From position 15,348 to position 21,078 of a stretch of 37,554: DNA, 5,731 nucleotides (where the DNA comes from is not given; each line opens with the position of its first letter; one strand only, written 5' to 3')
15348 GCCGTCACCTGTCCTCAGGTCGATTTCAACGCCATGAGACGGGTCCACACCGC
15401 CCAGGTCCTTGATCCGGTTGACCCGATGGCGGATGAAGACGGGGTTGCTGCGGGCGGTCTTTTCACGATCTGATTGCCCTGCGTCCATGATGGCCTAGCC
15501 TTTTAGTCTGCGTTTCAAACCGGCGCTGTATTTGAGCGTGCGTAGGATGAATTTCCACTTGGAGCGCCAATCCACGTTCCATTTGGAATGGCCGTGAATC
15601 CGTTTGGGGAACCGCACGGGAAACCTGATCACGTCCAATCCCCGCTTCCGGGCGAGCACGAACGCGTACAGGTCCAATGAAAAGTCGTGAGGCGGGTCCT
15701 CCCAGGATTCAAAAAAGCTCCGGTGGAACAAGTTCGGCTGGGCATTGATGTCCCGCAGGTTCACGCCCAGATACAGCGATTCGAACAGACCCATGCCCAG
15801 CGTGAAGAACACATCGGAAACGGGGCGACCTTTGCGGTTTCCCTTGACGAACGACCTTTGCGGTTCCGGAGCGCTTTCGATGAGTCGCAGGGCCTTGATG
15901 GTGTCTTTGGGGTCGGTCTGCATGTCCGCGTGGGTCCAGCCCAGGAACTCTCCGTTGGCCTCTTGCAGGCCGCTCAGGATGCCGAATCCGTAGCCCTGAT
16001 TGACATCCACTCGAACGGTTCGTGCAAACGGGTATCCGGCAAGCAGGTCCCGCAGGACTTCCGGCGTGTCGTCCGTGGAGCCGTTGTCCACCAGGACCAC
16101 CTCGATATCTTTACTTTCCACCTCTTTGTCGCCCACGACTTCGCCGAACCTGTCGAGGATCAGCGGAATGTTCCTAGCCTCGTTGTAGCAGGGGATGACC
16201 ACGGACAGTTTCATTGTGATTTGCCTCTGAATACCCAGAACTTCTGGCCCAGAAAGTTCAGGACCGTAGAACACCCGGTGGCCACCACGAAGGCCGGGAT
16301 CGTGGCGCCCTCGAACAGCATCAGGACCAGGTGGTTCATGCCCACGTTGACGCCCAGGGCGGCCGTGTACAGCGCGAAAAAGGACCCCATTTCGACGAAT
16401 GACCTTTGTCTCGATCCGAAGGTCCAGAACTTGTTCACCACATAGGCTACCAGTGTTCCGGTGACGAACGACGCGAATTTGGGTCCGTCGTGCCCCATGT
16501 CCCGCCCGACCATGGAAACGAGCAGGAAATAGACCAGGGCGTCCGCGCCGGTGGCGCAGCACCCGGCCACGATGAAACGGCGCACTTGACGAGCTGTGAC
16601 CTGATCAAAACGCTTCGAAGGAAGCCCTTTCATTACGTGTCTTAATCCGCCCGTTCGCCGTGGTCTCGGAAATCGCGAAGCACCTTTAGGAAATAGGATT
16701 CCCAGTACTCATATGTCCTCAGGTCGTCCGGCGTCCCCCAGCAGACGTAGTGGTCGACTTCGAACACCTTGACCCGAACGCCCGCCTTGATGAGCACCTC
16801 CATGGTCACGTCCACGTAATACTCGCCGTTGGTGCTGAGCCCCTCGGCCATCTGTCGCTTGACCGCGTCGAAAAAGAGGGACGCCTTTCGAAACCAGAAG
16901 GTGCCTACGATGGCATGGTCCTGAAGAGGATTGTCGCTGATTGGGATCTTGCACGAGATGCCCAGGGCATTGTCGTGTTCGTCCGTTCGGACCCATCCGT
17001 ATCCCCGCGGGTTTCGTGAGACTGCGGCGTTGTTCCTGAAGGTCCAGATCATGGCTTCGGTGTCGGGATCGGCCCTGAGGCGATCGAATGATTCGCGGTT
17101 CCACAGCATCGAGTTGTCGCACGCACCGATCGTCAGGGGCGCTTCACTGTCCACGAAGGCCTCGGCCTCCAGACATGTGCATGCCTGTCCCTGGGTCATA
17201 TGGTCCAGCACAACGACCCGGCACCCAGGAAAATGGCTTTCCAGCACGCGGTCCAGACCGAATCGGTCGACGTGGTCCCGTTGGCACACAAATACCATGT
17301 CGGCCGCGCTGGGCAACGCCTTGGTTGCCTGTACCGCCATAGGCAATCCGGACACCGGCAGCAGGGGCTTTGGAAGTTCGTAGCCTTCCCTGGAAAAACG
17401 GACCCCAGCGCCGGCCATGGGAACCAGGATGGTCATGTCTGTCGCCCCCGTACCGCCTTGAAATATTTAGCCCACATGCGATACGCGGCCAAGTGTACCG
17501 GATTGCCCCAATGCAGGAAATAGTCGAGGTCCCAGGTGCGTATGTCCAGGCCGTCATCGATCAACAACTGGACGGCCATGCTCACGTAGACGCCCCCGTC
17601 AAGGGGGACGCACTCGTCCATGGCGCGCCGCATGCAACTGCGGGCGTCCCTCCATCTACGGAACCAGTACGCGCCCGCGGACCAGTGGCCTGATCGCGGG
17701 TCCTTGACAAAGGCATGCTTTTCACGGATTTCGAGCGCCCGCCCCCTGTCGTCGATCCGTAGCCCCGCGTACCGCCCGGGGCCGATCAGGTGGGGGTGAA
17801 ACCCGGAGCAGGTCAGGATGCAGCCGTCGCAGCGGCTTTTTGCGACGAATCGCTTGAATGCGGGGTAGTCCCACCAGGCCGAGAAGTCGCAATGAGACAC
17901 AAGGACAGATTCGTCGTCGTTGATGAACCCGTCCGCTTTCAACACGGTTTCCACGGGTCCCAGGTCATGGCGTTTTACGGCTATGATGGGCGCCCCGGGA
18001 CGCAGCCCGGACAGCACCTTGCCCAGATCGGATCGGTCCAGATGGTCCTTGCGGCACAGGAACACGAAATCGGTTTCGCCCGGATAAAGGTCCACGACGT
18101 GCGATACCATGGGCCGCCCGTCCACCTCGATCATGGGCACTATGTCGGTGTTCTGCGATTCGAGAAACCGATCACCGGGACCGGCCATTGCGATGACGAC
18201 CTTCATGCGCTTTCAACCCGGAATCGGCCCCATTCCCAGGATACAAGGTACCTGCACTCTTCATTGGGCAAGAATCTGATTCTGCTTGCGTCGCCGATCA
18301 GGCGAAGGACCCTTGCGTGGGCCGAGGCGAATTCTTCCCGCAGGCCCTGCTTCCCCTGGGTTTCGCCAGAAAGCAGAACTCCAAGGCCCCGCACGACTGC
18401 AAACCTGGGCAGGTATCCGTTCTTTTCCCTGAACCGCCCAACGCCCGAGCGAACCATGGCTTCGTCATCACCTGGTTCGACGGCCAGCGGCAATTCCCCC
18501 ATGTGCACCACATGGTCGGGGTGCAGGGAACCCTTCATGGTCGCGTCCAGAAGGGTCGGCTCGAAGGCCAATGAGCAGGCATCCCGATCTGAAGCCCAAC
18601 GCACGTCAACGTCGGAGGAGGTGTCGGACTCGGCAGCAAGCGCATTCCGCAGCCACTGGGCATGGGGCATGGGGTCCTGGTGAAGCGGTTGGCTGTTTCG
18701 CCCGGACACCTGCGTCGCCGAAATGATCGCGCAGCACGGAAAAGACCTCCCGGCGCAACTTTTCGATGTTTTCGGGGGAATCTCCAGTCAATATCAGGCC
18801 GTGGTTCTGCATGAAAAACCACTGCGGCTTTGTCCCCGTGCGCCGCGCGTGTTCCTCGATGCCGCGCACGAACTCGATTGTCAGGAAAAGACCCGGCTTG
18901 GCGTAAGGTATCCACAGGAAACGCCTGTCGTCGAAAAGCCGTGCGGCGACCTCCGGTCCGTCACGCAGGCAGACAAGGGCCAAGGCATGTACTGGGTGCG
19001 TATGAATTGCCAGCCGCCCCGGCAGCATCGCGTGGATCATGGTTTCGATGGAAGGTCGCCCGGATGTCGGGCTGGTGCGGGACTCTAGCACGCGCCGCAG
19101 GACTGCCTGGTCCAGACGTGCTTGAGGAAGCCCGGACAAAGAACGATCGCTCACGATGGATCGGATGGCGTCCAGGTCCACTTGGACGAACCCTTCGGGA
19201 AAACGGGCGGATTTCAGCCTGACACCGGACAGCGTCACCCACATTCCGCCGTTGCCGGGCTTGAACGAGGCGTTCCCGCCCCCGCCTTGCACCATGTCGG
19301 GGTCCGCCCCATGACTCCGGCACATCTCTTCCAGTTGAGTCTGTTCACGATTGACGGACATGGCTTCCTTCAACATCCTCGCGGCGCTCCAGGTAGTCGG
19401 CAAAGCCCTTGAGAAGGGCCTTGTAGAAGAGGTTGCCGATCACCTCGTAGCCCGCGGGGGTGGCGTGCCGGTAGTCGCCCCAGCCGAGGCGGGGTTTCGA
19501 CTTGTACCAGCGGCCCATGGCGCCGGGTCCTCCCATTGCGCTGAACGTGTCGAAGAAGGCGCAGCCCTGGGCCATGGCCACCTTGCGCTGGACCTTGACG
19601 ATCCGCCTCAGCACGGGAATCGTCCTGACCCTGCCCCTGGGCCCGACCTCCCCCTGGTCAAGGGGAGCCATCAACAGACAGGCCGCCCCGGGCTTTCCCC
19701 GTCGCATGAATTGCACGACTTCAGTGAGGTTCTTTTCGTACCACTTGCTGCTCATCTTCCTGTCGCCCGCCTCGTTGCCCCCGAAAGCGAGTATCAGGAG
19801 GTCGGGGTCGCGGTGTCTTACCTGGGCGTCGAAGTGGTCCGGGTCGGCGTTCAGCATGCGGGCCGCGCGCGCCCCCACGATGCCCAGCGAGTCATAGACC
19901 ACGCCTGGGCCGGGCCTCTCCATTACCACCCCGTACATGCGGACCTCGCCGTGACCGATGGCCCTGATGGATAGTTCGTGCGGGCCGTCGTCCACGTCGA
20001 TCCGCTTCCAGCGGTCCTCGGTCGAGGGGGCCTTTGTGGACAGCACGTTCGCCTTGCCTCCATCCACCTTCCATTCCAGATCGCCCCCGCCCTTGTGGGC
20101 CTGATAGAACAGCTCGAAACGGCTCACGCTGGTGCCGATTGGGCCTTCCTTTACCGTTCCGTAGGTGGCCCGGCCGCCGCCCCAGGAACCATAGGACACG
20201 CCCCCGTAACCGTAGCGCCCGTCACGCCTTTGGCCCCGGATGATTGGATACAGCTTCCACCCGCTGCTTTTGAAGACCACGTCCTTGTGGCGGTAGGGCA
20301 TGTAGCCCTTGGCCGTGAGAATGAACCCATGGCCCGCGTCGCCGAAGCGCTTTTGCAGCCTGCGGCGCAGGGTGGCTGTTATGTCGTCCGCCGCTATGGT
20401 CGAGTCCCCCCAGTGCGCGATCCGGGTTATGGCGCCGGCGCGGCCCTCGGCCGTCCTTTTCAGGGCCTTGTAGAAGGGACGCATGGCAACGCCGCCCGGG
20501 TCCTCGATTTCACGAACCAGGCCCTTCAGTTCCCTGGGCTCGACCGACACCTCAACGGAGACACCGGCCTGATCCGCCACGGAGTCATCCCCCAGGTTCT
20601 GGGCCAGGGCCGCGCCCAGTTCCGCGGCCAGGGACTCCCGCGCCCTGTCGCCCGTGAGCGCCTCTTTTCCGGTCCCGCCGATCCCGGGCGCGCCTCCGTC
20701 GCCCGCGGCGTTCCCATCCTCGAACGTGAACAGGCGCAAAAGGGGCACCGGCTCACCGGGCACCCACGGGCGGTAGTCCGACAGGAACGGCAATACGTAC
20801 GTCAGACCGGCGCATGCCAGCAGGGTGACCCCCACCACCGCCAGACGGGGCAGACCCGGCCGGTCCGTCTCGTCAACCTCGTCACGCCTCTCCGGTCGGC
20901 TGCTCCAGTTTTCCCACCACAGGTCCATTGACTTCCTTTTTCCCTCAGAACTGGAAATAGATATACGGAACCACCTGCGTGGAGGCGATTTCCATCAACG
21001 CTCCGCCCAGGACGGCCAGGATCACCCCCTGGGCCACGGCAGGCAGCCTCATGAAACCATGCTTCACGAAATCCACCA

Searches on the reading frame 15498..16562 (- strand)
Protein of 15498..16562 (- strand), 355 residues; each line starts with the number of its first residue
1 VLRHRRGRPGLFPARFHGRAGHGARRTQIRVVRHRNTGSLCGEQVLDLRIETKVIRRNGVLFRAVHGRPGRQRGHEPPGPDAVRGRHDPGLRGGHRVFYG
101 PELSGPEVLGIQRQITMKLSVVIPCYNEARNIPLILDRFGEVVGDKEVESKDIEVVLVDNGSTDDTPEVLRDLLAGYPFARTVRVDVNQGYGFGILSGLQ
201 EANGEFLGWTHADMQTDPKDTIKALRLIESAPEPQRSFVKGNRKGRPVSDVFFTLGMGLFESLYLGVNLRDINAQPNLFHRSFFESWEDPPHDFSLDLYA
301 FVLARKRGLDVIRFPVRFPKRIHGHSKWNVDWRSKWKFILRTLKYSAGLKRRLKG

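Call 25: search_protein_families(library=pfam, proteins=[window:15498-16562:-], max_evalue=0.001)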
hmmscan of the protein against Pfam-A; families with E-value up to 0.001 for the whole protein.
window:15498-16562:- (355 aa): 1 family
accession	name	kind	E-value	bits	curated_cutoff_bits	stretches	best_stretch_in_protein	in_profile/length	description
PF00535.33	Glycos_transf_2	-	1.4e-20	74.4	23.3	1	120-256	1-128/168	Glycosyl transferase family 2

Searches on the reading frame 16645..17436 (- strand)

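Call 26: search_protein_families(library=pfam, proteins=[window:16645-17436:-], max_evalue=0.001)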
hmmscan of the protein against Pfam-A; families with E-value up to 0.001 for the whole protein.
window:16645-17436:- (264 aa): 1 family
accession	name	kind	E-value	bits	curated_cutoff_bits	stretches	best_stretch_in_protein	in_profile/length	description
PF12804.13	NTP_transf_3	-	3.6e-05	24.4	27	1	6-124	4-111/160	MobA-like NTP transferase domain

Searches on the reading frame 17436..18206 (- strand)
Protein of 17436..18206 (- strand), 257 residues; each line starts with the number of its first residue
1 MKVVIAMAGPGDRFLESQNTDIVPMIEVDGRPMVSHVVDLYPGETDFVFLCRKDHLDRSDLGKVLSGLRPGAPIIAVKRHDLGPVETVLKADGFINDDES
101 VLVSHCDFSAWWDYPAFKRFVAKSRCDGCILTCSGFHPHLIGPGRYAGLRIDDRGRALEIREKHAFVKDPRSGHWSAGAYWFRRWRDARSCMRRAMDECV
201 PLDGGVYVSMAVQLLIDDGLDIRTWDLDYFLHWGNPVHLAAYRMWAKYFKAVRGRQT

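Call 26: search_protein_families(library=pfam, proteins=[window:17436-18206:-], max_evalue=0.001)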
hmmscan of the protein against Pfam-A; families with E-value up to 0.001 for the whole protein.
window:17436-18206:- (257 aa): 1 family
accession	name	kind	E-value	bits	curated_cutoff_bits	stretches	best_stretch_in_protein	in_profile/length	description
PF12804.13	NTP_transf_3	-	0.00027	21.6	27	1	24-135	17-125/160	MobA-like NTP transferase domain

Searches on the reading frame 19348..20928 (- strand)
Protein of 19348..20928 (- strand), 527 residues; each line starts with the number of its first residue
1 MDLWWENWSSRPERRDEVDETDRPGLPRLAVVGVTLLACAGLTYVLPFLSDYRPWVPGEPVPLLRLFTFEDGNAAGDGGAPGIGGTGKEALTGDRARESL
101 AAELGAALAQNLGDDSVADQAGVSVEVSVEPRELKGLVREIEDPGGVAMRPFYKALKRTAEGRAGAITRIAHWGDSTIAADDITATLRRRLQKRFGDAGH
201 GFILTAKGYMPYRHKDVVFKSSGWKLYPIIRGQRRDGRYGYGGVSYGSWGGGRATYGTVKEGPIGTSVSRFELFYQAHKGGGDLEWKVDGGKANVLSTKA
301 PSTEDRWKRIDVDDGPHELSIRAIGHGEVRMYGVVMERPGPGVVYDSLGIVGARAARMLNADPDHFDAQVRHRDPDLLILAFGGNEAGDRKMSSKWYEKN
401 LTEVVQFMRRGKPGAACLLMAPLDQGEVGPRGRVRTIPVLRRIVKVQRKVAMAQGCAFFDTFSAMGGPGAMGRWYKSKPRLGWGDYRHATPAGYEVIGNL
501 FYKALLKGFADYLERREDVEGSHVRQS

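Call 26: search_protein_families(library=pfam, proteins=[window:19348-20928:-], max_evalue=0.001)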
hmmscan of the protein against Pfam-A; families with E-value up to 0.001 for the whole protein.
window:19348-20928:- (527 aa): 2 families
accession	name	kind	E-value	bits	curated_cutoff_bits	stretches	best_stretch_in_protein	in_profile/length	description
PF13472.12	Lipase_GDSL_2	-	1.8e-14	55.1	32.9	1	339-495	30-177/178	GDSL-like Lipase/Acylhydrolase family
PF00657.28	Lipase_GDSL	-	0.00073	20.2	23.6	0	343-500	36-207/208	GDSL-like Lipase/Acylhydrolase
